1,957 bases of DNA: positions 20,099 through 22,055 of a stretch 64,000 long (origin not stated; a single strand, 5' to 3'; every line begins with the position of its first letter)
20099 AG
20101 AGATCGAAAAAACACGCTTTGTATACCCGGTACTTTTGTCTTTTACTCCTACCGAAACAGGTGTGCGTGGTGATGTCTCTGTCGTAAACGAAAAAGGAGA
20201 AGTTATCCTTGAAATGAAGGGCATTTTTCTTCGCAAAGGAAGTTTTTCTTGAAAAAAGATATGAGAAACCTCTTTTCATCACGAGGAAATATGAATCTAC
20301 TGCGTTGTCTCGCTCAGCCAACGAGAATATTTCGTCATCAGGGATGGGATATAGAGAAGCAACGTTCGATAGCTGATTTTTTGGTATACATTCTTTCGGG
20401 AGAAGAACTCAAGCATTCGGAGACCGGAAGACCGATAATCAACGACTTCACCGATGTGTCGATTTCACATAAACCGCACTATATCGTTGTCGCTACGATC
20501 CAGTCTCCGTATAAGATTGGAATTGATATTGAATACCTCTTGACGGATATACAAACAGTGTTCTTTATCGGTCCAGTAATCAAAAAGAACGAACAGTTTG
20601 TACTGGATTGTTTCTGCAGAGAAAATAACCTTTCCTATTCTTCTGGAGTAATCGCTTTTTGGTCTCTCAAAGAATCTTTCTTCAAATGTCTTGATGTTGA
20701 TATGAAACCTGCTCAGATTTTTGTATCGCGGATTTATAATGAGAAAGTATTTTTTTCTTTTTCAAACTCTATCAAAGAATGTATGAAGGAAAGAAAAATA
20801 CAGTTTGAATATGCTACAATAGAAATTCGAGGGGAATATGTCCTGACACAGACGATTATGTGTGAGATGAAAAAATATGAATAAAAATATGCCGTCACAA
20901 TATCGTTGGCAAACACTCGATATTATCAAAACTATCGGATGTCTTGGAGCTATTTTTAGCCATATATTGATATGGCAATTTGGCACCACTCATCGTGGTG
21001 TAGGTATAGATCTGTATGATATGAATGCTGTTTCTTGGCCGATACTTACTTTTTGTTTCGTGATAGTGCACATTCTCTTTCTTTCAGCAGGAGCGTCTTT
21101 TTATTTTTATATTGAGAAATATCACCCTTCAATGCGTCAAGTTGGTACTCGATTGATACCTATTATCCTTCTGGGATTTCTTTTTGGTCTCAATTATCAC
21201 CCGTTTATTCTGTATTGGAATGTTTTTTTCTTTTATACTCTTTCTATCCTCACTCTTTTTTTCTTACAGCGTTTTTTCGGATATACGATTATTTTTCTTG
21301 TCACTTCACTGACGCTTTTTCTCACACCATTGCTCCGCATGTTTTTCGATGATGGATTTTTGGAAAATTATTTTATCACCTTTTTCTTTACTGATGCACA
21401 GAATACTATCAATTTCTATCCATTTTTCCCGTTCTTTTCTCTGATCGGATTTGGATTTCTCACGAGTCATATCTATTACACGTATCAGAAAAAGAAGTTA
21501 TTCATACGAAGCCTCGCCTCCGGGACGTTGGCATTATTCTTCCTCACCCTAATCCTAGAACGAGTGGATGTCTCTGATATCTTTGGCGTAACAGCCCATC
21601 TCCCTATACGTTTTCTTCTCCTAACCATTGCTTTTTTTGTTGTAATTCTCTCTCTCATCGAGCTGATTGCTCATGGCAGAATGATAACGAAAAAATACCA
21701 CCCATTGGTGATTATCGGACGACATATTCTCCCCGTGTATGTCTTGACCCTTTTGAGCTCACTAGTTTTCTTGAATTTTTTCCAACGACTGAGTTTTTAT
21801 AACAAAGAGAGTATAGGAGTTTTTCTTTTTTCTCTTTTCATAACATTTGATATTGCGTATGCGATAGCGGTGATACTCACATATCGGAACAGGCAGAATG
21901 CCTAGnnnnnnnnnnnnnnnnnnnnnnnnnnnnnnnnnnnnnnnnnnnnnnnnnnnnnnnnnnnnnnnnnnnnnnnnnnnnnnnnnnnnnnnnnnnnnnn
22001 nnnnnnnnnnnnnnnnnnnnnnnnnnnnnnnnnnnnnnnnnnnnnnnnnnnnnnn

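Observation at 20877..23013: Membrane AT3-like acyltransferase and secreted Cys-rich repeat protein translationally coupled to the PKS/PPTase genes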

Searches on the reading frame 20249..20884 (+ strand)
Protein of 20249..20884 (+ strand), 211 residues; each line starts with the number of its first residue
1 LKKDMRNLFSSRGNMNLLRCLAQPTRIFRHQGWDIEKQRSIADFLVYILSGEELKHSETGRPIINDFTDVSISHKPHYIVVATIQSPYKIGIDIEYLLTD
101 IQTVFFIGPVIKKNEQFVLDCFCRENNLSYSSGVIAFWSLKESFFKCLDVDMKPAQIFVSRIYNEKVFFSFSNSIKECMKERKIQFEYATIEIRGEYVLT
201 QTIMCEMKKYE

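Call 7: search_protein_families(library=pfam, proteins=[window:20249-20884:+], max_evalue=0.01)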
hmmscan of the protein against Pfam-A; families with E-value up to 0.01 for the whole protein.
window:20249-20884:+ (211 aa): 1 family
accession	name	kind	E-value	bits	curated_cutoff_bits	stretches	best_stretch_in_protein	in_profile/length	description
PF01648.25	ACPS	-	1.4e-06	28.8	25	1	90-152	2-65/111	4'-phosphopantetheinyl transferase superfamily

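Call 9: search_protein_families(library=ncbifam, proteins=[window:20249-20884:+], max_evalue=1)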
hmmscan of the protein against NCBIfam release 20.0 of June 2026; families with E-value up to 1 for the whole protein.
window:20249-20884:+ (211 aa): 2 families
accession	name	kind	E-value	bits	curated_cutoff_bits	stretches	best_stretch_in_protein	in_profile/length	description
NF007604.0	PRK10251.1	equivalog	0.0058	16.2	169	1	70-153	89-166/209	enterobactin synthase subunit EntD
TIGR00556.1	pantethn_trn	domain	0.04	14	45.35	1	89-154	4-70/128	phosphopantetheine--protein transferase domain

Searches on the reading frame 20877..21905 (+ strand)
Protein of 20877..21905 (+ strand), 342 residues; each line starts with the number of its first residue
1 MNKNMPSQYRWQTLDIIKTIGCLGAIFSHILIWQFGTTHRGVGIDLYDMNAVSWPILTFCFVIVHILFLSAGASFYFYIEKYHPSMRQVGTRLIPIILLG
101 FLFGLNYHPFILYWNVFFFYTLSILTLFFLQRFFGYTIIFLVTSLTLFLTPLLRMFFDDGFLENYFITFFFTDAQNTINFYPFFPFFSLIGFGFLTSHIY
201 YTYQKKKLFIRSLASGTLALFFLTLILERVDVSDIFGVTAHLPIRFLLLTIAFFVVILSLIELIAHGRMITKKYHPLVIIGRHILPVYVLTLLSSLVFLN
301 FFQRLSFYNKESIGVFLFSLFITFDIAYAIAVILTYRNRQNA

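Call 7: search_protein_families(library=pfam, proteins=[window:20877-21905:+], max_evalue=0.01)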
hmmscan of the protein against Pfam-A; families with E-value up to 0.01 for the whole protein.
window:20877-21905:+ (342 aa): 0 families

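Call 8: search_protein_families(library=pfam, proteins=[window:20877-21905:+], max_evalue=10)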
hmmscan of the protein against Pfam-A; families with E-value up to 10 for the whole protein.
window:20877-21905:+ (342 aa): 2 families
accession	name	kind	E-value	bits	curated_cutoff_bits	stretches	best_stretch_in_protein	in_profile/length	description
PF01757.29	Acyl_transf_3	-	0.33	10.4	31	1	13-331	3-325/326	Acyltransferase domain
PF07786.18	HGSNAT_cat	-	1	9.3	22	1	10-215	1-199/222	Heparan-alpha-glucosaminide N-acetyltransferase, catalytic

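Call 9: search_protein_families(library=ncbifam, proteins=[window:20877-21905:+], max_evalue=1)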
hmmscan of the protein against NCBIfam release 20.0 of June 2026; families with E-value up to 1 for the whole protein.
window:20877-21905:+ (342 aa): 0 families

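Call 10: find_homologous_proteins(query=window:20877-21905:+, max_evalue=0.001)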
Query window:20877-21905:+ (342 aa): 8 proteins with E <= 0.001 among 7936 candidates.
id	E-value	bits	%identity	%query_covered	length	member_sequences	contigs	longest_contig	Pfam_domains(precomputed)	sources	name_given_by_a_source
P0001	3.1e-216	736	100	100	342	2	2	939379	-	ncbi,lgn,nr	ncbi:MAG: hypothetical protein PHH40_00095 [Candidatus Moranbacteria bacterium]|nr:hypothetical prot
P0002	1.0e-114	402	58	100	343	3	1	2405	-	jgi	-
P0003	7.6e-113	396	57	100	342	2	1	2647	PF07786.19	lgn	-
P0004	1.1e-78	283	44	99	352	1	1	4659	-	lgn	-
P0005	1.1e-70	257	41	99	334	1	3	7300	-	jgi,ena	-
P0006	2.3e-70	256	44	97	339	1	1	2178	-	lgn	-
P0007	2.6e-70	256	41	99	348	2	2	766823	-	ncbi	ncbi:MAG: hypothetical protein WAV46_02100 [Candidatus Moraniibacteriota bacterium]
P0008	3.0e-64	236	40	99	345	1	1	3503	-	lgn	-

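Call 14: search_solved_structures(query=A1, max_evalue=10, show_alignments=2)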
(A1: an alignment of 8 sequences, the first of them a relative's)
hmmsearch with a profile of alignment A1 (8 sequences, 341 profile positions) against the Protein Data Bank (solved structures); distinct sequences matched with E-value up to 10: 0.

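Call 15: find_encoding_contigs(protein=P0007, flank=10000, max_places=3)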
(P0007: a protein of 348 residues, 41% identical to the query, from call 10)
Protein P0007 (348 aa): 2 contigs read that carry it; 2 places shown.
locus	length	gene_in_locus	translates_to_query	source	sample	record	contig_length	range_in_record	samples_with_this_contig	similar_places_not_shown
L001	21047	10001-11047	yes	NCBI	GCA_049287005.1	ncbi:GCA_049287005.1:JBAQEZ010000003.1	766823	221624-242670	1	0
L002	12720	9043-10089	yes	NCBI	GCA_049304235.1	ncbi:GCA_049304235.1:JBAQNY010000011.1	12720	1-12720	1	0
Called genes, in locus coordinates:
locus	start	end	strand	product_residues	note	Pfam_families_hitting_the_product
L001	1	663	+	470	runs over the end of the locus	-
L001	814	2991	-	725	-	PF00501:AMP-binding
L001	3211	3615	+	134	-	-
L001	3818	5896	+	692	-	PF00109:ketoacyl-synt, PF02801:Ketoacyl-synt_C, PF00109:ketoacyl-synt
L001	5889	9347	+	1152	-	PF00698:Acyl_transf_1, PF00106:adh_short, PF08659:KR, PF13561:adh_short_C2, PF21089:PKS_DH_N, PF14765:PS-DH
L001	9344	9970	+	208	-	-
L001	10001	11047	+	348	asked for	-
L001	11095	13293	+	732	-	-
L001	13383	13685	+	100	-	-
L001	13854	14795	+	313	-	-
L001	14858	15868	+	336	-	PF02449:Glyco_hydro_42 (faint)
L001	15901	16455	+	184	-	PF00588:SpoU_methylase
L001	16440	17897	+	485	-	PF18884:TSP3_bac (faint), PF19077:Big_13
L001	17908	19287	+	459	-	PF00512:HisKA, PF02518:HATPase_c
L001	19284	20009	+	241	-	PF00702:Hydrolase, PF08282:Hydrolase_3 (faint), PF12710:HAD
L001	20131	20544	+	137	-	PF04892:VanZ-LLP1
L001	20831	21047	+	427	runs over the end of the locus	PF08529:NusA_N, PF00013:KH_1 (faint), PF00575:S1 (weak), PF13184:KH_NusA_1st, PF26594:KH_NusA_2nd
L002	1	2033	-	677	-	PF00501:AMP-binding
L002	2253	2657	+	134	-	-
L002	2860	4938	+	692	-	PF00109:ketoacyl-synt, PF02801:Ketoacyl-synt_C, PF00109:ketoacyl-synt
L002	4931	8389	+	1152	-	PF00698:Acyl_transf_1, PF00106:adh_short, PF08659:KR, PF13561:adh_short_C2, PF21089:PKS_DH_N, PF14765:PS-DH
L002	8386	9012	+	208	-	-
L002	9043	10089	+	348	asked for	-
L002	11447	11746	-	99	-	-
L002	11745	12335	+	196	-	-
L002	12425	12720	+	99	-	?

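Call 16: find_encoding_contigs(protein=P0005, flank=10000, max_places=3)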
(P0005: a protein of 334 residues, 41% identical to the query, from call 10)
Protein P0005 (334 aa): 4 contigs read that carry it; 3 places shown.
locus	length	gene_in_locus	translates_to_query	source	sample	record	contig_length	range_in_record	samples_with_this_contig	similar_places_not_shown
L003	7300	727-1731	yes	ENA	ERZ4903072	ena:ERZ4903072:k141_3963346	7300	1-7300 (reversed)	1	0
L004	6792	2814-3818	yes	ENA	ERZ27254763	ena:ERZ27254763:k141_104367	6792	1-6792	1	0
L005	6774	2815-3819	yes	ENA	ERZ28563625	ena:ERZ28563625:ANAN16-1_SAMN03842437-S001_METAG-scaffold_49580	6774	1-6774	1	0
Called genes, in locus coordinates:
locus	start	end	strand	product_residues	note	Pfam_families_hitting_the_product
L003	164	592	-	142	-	-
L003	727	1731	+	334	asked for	-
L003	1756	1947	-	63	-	-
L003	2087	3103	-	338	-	PF02518:HATPase_c (weak), PF14213:DUF4325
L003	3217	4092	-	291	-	PF02899:Phage_int_SAM_1, PF13102:Phage_int_SAM_5 (weak), PF13495:Phage_int_SAM_4, PF00589:Phage_integrase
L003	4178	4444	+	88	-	PF00312:Ribosomal_S15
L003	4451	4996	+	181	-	PF01936:NYN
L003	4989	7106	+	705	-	PF01138:RNase_PH, PF03725:RNase_PH_C (weak), PF03726:PNPase (faint), PF01138:RNase_PH, PF00013:KH_1 (weak), PF00575:S1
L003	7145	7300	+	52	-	?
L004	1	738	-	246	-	?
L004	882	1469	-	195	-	-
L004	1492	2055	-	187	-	-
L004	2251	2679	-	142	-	-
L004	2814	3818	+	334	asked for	-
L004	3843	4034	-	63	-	-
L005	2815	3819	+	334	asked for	-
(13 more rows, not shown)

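Call 17: find_encoding_contigs(protein=P0004, flank=10000, max_places=3)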
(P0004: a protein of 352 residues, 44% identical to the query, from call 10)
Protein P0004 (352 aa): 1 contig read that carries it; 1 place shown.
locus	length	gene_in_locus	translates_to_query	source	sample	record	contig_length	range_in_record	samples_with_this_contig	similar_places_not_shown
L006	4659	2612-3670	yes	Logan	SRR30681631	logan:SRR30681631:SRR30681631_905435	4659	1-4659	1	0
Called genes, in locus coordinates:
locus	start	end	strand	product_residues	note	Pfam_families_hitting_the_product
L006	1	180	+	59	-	?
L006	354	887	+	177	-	-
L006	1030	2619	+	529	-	PF16177:ACAS_N (weak), PF00501:AMP-binding, PF13193:AMP-binding_C (weak)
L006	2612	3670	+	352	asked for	-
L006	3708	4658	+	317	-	?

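Call 18: search_protein_families(library=pfam, proteins=[L001:11095-13293:+, L001:13383-13685:+, L001:13854-14795:+, L001:3211-3615:+, L006:3708-4658:+, L006:354-887:+, L001:9344-9970:+], max_evalue=0.01)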
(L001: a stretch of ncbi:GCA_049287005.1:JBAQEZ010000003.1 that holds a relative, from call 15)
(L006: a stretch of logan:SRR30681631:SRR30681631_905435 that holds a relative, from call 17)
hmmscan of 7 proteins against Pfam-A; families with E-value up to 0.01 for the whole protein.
L001:11095-13293:+ (732 aa): 0 families

L001:13383-13685:+ (100 aa): 1 family
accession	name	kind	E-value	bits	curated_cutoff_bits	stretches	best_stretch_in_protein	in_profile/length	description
PF22746.1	SHOCT-like_DUF2089-C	-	0.003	17.6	27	1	78-98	9-29/32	SHOCT-like domain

L001:13854-14795:+ (313 aa): 0 families

L001:3211-3615:+ (134 aa): 0 families

L006:3708-4658:+ (317 aa): 0 families

L006:354-887:+ (177 aa): 0 families

L001:9344-9970:+ (208 aa): 1 family
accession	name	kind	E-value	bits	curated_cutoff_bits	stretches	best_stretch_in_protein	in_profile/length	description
PF01648.25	ACPS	-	2.4e-05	24.8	25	1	89-152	1-65/111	4'-phosphopantetheinyl transferase superfamily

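Call 27: predict_structure(alignment_id=A1)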
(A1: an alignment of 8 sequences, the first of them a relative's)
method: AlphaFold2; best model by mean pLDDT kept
length: 342 residues; sequences in the alignment: 8
mean_pLDDT: 78.4   pTM: 0.81
mean pLDDT of the five models: 78.4, 76.7, 76.4, 76.0, 75.6
residues with pLDDT >= 90: 109; 70-90: 146; 50-70: 46; < 50: 41
segments of 3 or more residues with pLDDT < 50: 1-6, 42-45, 106-111, 162-180, 234-239
pLDDT, mean of each block of 10 residues (from residue 1): 51 90 85 68 54 78 89 92 91 86 54 72 94 92 89 65 46 45 82 92 82 92 83 51 83 93 74 78 90 84 79 83 92 89 71
secondary structure, 60 per line:
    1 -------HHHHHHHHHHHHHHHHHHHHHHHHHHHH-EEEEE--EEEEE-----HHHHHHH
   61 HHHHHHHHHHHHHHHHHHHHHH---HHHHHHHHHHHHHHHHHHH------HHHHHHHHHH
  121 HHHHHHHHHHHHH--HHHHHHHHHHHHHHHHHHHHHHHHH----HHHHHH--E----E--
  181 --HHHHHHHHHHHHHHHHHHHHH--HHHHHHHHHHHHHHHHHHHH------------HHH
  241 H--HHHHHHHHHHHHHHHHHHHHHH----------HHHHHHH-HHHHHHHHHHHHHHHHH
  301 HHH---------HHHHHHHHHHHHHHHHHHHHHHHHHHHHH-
elements in order: H8-35 E37-41 E44-48 H54-82 H86-104 H111-133 H136-160 H165-170 H183-203 H206-225 H238-241 H244-265 H276-282 H284-303 H313-341

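Call 29: fold_search(model_id=the predicted structure, library=pdb)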
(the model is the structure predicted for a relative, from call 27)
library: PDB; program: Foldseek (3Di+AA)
matches with E <= 10: 149; with E <= 0.001: 0
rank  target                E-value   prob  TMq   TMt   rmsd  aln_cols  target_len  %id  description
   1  8vly_A                1.6e-03  1.00  0.61  0.44   6.4       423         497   15  Cryo-EM structure of human HGSNAT in transition state (released 2024-06-26)
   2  8vly_B                3.7e-03  1.00  0.59  0.43   6.7       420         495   14  Cryo-EM structure of human HGSNAT in transition state (released 2024-06-26)
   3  8vli_B                4.6e-03  1.00  0.55  0.37   7.5       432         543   13  Cryo-EM structure of human HGSNAT bound with CoA and product analog (released 2024-06-26)
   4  8jkv_A                8.2e-03  1.00  0.60  0.41   6.6       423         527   15  membrane proteins (released 2024-05-22)
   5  8vlg_B                8.9e-03  1.00  0.57  0.39   7.2       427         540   15  Cryo-EM structure of human HGSNAT bound with Acetyl-CoA and substrate analog (released 2024-06-26)
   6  8vkj_A                1.2e-02  1.00  0.57  0.39   7.7       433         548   14  Cryo-EM structure of human HGSNAT bound with Acetyl-CoA (released 2024-06-26)
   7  8vlv_B                1.3e-02  1.00  0.56  0.38   9.1       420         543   15  Cryo-EM structure of human HGSNAT in inactive state (released 2024-06-26)
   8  8vlg_A                1.3e-02  1.00  0.56  0.38   7.8       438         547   15  Cryo-EM structure of human HGSNAT bound with Acetyl-CoA and substrate analog (released 2024-06-26)
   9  8vlv_A                1.6e-02  1.00  0.59  0.40   6.7       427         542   14  Cryo-EM structure of human HGSNAT in inactive state (released 2024-06-26)
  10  8vli_A                4.1e-02  1.00  0.53  0.36   8.9       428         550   14  Cryo-EM structure of human HGSNAT bound with CoA and product analog (released 2024-06-26)
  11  7wax                  4.0e-01  0.21  0.19  0.14  20.7       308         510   14  MurJ inward occluded form (released 2022-06-01)
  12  9wji                  6.8e-01  0.20  0.22  0.20  17.6       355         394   15  Alkylsulfone-bound human VAChT (released 2025-11-05)
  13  9wjh                  8.1e-01  0.18  0.23  0.21  17.8       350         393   15  Spiroindoline-bound human VAChT (released 2025-11-05)
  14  9nu4_A                1.2e+00  0.13  0.20  0.13  21.3       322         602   12  Structure of MurJ in complex with single gene lysis protein from phage M (released 2026-02-11)
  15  9nu5_A                1.2e+00  0.10  0.18  0.14  22.1       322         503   13  Structure of MurJ in complex with single gene lysis protein from phage PP7 (released 2026-02-11)
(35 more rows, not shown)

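Call 32: find_encoding_contigs(protein=P0008, flank=10000, max_places=2)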
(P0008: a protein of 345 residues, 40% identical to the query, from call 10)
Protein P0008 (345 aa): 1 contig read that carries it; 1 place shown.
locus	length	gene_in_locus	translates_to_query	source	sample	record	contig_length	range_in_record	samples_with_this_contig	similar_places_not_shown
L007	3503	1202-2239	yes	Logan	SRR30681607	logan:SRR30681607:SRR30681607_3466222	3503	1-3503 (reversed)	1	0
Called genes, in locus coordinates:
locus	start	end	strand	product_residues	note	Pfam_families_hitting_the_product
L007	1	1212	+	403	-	?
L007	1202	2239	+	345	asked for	-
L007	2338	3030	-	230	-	-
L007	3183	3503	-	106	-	?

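Call 33: find_encoding_contigs(protein=P0003, flank=10000, max_places=2)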
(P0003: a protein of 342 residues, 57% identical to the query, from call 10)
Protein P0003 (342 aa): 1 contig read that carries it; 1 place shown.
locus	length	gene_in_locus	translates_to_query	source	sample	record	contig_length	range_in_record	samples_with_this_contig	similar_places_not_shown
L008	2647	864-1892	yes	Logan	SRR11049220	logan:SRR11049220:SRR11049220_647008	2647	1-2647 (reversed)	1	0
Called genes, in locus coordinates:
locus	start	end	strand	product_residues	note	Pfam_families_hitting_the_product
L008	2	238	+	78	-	?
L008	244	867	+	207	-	PF01648:ACPS (weak)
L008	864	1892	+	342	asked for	PF07786:HGSNAT_cat (weak)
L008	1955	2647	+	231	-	?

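Call 34: find_encoding_contigs(protein=P0002, flank=10000, max_places=2)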
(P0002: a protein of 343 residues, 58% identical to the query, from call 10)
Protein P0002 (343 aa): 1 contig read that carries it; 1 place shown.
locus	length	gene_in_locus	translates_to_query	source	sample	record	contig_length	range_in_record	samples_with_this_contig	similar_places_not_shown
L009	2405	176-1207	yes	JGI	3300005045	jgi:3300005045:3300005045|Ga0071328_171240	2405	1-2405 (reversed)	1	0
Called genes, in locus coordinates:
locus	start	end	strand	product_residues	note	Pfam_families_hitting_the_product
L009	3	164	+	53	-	?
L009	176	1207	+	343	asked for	-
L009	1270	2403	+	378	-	?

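Call 35: find_encoding_contigs(protein=P0006, flank=10000, max_places=2)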
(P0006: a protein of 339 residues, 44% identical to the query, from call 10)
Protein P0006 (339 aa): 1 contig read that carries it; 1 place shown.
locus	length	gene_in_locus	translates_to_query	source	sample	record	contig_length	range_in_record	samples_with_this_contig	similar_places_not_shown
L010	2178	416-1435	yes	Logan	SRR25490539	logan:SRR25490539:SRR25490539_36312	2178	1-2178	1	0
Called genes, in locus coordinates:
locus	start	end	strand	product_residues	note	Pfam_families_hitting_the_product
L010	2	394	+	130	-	?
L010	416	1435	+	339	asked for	-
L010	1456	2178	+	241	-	?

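Call 41: find_related_loci(query=A1, collection=genome_contigs, flank=10000)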
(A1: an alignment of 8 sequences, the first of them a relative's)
Query A1 (342 aa) in genome_contigs; peptide patterns used: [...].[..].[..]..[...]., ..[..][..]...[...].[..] (x = any residue, [..] = any of these).
520 stretches matched a pattern; 4 encode a relative of the query (tblastn E <= 1e-3); 3 distinct loci.
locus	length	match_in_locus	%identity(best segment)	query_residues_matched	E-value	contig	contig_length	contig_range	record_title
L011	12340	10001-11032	37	2-341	2e-55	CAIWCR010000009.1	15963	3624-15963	MAG: uncultured Parcubacteria group bacterium isolate AlinenLipids_bin-8440 genome assembly, contig: bin-8440:09/47, who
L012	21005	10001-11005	41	1-337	7e-70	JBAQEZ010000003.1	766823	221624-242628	MAG: Candidatus Moraniibacteriota bacterium isolate MFD12003_ilm_asm_bin65 k127_11199, whole genome shotgun sequence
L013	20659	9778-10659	28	2-290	5e-17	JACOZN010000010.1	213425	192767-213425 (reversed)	MAG: Candidatus Woesearchaeota archaeon isolate NC_groundwater_206_Ag_S-0.1um_41_17 S4_GD2017_2_S1_scaffold_41, whole ge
